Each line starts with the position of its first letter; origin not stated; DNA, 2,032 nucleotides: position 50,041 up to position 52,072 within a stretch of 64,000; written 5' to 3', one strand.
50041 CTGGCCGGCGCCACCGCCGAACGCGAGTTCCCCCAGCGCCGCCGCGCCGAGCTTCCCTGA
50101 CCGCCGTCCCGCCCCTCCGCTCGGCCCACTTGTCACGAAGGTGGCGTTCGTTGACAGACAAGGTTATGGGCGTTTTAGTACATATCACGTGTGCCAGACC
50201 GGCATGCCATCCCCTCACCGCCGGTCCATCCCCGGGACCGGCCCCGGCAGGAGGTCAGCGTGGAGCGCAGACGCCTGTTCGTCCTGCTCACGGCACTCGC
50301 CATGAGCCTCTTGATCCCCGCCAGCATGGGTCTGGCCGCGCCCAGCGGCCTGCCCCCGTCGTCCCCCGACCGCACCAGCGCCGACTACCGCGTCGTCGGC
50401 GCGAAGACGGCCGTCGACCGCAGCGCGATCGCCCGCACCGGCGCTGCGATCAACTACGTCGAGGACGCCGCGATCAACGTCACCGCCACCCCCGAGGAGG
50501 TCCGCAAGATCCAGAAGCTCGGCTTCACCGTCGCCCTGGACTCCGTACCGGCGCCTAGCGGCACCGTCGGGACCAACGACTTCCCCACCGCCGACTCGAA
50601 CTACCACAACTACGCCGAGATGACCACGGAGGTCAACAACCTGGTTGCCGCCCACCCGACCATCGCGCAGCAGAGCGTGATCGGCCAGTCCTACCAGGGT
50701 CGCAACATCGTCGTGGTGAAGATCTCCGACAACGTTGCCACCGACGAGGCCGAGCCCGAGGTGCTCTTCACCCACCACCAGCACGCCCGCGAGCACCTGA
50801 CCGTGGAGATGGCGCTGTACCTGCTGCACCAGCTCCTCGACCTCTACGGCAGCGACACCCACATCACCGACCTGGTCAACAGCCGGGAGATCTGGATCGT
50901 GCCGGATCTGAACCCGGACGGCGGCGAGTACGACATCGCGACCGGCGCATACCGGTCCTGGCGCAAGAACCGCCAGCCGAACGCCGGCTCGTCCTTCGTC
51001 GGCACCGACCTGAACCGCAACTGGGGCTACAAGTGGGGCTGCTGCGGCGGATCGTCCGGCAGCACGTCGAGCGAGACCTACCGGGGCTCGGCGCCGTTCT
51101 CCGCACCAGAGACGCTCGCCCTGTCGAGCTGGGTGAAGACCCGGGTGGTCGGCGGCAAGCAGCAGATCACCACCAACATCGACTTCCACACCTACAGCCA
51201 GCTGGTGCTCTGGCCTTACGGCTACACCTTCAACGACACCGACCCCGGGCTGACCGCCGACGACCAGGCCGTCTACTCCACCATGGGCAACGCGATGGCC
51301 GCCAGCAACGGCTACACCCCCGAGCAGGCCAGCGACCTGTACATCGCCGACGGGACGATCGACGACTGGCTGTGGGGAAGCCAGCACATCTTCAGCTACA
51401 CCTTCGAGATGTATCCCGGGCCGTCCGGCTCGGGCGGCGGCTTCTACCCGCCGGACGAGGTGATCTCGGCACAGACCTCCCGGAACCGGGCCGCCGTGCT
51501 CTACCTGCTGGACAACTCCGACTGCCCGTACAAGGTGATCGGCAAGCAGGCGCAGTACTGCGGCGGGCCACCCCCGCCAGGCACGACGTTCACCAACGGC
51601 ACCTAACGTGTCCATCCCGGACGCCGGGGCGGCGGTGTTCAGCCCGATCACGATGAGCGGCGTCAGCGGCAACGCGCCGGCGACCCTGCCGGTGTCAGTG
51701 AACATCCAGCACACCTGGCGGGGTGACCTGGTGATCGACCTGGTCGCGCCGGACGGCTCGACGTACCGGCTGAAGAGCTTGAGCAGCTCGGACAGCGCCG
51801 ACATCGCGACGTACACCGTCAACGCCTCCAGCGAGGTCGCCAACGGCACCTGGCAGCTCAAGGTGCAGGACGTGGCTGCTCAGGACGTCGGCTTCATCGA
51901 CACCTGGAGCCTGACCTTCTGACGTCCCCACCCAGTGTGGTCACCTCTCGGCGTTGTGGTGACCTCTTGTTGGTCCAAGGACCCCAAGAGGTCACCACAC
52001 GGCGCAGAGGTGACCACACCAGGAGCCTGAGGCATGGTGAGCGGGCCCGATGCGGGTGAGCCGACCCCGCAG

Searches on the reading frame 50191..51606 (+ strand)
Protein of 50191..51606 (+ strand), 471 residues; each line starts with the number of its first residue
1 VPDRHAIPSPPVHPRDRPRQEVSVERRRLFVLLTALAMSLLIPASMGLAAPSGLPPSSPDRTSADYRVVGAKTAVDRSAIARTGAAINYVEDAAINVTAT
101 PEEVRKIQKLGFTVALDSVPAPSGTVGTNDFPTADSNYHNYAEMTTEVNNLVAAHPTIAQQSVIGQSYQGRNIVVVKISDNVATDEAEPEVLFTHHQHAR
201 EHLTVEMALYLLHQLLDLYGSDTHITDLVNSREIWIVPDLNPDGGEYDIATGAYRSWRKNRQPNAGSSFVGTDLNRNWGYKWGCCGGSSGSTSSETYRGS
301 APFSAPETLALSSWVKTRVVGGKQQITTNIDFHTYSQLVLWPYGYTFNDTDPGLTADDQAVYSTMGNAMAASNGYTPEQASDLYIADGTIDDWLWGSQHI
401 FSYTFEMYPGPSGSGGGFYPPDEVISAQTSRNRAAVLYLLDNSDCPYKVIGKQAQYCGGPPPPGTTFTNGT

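Call 47: search_protein_families(library=pfam, proteins=[window:50191-51606:+], max_evalue=0.001)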
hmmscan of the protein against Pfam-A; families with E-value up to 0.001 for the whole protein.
window:50191-51606:+ (471 aa): 1 family
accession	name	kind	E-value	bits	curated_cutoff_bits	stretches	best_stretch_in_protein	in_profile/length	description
PF00246.29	Peptidase_M14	-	3.6e-67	227.4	21.6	1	147-432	4-283/286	Zinc carboxypeptidase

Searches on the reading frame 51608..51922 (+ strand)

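Call 47: search_protein_families(library=pfam, proteins=[window:51608-51922:+], max_evalue=0.001)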
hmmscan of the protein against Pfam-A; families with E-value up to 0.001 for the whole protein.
window:51608-51922:+ (104 aa): 2 families
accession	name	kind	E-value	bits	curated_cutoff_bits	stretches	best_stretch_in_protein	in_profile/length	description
PF01483.27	P_proprotein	-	2.6e-20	72.8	21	1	27-104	4-86/86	Proprotein convertase P-domain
PF02465.23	FliD_N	-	0.00083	20.4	24.8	0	50-92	57-96/97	Flagellar hook-associated protein 2 N-terminus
